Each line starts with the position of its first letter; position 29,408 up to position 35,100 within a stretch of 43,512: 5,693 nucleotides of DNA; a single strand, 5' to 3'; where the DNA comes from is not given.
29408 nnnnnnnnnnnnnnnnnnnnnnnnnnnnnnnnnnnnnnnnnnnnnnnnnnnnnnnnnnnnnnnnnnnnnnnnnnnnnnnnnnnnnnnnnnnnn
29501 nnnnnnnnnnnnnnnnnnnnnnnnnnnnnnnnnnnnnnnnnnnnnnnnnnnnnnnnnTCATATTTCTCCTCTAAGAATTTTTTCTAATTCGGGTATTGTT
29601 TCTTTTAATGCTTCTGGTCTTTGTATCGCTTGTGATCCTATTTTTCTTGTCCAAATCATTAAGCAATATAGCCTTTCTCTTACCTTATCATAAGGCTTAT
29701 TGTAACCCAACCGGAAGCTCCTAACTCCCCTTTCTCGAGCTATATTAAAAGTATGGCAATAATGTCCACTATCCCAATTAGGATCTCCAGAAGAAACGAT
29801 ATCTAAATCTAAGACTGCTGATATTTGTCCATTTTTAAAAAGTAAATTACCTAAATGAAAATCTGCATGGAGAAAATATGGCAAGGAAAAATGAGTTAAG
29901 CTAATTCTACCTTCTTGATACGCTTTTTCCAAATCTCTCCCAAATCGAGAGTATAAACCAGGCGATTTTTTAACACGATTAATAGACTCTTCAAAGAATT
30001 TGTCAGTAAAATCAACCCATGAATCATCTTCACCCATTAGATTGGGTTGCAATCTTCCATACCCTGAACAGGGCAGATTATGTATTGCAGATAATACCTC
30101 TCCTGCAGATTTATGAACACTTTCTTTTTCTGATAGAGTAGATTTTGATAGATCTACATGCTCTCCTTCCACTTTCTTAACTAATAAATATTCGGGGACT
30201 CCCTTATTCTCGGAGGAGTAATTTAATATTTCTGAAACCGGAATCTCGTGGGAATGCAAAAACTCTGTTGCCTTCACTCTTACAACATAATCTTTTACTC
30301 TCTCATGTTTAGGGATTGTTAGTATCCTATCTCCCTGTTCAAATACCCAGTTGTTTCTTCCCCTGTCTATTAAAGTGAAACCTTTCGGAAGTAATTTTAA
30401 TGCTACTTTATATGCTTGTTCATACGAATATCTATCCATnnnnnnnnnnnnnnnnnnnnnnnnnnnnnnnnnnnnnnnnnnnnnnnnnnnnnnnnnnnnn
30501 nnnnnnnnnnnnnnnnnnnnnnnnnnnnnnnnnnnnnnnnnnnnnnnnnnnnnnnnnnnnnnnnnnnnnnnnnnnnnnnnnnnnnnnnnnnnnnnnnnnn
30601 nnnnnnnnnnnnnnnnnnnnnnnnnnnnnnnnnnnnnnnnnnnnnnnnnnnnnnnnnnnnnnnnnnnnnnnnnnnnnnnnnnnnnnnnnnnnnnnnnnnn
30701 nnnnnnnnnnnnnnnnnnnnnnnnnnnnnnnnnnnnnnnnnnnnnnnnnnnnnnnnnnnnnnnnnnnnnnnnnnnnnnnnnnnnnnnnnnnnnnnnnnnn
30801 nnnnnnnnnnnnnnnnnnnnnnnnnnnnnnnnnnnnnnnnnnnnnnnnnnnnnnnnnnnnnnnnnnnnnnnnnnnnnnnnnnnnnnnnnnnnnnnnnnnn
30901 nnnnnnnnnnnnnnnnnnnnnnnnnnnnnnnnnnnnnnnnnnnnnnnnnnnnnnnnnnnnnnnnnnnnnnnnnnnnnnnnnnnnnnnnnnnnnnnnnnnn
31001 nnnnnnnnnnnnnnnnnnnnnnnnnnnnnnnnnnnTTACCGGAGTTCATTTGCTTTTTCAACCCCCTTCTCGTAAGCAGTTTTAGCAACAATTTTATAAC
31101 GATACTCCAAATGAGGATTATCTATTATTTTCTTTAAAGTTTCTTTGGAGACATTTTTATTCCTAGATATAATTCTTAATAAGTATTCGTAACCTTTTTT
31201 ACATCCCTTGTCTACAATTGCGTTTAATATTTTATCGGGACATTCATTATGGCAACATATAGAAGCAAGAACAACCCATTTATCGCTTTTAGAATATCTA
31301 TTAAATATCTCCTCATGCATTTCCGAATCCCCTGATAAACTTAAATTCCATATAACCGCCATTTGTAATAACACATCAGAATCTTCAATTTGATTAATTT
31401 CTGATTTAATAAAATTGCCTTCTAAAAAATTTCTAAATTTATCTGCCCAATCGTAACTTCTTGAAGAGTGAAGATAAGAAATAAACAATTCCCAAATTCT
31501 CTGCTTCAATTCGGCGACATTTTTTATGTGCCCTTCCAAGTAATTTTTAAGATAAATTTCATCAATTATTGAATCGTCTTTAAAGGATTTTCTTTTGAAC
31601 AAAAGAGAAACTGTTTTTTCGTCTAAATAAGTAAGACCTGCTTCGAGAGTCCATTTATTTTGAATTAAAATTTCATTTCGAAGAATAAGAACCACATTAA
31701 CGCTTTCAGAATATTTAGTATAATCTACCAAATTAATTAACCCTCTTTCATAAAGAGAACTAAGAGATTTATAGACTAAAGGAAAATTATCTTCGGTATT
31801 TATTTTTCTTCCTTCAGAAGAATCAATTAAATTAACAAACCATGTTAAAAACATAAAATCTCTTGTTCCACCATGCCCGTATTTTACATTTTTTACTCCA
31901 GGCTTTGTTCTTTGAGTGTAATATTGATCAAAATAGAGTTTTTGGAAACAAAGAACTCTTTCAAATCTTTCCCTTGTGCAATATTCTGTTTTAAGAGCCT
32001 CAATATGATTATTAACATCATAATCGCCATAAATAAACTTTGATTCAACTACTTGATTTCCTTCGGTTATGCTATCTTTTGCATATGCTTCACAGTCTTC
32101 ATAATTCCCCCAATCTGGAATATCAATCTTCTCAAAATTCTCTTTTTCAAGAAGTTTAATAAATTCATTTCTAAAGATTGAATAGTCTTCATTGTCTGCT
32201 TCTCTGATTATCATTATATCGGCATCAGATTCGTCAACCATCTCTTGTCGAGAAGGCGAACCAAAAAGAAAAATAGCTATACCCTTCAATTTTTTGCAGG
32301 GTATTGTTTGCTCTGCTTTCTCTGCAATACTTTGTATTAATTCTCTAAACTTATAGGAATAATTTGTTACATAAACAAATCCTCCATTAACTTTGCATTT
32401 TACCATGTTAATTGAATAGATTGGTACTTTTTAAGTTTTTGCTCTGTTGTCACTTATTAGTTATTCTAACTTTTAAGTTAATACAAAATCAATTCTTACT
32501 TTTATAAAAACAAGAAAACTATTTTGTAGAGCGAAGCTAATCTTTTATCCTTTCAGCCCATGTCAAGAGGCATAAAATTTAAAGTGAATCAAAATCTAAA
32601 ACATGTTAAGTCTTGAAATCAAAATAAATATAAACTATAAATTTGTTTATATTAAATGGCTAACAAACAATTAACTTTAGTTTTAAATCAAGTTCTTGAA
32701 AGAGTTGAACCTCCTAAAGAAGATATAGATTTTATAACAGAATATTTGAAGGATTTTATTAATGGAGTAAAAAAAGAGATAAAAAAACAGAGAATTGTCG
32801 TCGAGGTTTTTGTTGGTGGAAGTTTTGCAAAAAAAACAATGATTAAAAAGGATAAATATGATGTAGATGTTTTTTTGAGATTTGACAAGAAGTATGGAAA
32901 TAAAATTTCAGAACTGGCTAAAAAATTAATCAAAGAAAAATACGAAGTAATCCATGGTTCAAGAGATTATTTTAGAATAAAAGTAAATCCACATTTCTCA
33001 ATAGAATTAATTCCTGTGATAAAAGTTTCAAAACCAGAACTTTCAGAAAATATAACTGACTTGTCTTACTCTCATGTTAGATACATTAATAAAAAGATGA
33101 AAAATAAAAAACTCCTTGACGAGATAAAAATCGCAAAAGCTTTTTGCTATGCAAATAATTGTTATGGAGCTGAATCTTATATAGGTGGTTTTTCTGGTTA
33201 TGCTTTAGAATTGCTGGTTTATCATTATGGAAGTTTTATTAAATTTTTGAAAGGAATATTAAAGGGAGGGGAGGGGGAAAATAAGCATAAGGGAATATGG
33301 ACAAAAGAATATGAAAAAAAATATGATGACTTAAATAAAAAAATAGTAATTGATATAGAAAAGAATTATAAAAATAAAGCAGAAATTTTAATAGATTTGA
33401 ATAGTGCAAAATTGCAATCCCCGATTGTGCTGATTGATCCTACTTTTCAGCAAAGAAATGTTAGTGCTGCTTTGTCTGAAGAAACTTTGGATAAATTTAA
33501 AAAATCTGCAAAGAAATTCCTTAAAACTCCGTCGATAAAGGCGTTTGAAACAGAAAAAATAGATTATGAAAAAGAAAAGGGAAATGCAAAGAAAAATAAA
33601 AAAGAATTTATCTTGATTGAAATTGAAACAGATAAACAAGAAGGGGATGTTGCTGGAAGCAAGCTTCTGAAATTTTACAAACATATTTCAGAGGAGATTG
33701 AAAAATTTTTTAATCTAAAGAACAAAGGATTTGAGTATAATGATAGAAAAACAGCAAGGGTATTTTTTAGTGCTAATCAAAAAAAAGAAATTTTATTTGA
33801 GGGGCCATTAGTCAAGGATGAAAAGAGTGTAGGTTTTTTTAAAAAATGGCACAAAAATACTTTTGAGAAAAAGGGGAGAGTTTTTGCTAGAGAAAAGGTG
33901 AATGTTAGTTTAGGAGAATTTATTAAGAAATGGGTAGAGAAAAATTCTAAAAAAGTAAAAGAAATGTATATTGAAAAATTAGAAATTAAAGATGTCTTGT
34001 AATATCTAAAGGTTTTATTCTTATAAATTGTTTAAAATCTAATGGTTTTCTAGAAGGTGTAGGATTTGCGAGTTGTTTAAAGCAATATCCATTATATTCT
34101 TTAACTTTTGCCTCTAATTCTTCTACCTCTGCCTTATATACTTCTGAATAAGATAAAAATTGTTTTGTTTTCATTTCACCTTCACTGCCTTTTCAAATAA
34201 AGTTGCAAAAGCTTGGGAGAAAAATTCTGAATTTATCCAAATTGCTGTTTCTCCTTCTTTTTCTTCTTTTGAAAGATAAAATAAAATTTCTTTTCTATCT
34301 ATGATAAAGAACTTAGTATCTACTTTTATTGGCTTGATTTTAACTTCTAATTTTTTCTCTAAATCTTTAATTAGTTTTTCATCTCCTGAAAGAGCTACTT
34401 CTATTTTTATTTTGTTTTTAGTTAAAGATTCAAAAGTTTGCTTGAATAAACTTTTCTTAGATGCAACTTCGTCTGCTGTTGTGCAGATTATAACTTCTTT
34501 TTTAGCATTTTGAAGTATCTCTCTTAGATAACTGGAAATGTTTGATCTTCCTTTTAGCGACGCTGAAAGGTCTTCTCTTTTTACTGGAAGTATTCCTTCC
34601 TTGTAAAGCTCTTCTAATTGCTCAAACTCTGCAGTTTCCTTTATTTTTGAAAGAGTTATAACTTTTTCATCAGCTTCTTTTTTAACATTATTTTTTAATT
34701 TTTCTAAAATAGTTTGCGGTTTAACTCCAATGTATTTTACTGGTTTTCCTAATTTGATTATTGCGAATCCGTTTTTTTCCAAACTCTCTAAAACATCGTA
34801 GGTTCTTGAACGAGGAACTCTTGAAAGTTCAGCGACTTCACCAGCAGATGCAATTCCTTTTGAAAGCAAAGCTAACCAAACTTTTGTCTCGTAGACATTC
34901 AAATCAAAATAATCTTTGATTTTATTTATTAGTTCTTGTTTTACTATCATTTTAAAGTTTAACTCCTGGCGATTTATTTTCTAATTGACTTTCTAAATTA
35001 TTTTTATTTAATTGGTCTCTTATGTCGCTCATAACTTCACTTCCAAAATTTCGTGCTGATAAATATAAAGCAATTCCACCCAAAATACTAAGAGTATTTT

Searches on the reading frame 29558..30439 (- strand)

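Call 70: search_protein_families(library=pfam, proteins=[window:29558-30439:-], max_evalue=0.001)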
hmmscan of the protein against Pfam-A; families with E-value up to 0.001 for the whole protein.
window:29558-30439:- (293 aa): 1 family
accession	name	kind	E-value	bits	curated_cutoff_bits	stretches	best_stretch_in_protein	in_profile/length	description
PF01636.29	APH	-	4.1e-17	63.2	23.2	1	29-250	10-229/239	Phosphotransferase enzyme family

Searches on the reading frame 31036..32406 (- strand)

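Call 70: search_protein_families(library=pfam, proteins=[window:31036-32406:-], max_evalue=0.001)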
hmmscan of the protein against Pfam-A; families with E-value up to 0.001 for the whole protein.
window:31036-32406:- (456 aa): 3 families
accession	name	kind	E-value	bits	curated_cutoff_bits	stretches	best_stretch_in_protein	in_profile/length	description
PF08335.16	GlnD_UR_UTase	-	2.7e-05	24.6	21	1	172-246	26-85/141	GlnD PII-uridylyltransferase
PF18765.7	Polbeta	-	5.9e-05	23.6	26.9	1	43-119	14-87/93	Polymerase beta, Nucleotidyltransferase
PF01909.29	NTP_transf_2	-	7.5e-05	23.5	21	1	37-96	9-71/93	Nucleotidyltransferase domain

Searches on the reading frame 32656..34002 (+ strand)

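Call 70: search_protein_families(library=pfam, proteins=[window:32656-34002:+], max_evalue=0.001)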
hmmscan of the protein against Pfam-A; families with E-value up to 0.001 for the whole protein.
window:32656-34002:+ (448 aa): 3 families
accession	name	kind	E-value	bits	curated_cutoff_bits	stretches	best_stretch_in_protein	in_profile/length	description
PF09249.16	tRNA_NucTransf2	-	1.3e-25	90.2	27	1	155-297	1-112/113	tRNA nucleotidyltransferase, second domain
PF18144.7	SMODS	-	2.7e-08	34.6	26.5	1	11-126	8-135/164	Second Messenger Oligonucleotide or Dinucleotide Synthetase domain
PF01909.29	NTP_transf_2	-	0.00049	20.9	21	1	37-100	3-65/93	Nucleotidyltransferase domain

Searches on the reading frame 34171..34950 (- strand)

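Call 70: search_protein_families(library=pfam, proteins=[window:34171-34950:-], max_evalue=0.001)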
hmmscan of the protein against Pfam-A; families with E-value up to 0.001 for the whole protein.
window:34171-34950:- (259 aa): 2 families
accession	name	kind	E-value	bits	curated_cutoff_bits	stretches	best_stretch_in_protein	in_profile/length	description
PF01978.25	TrmB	-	2e-16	60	25.6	1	15-78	4-67/68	Sugar-specific transcriptional regulator TrmB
PF11495.14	Regulator_TrmB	-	8.8e-09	35.4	22.2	1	133-253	6-125/233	Archaeal transcriptional regulator TrmB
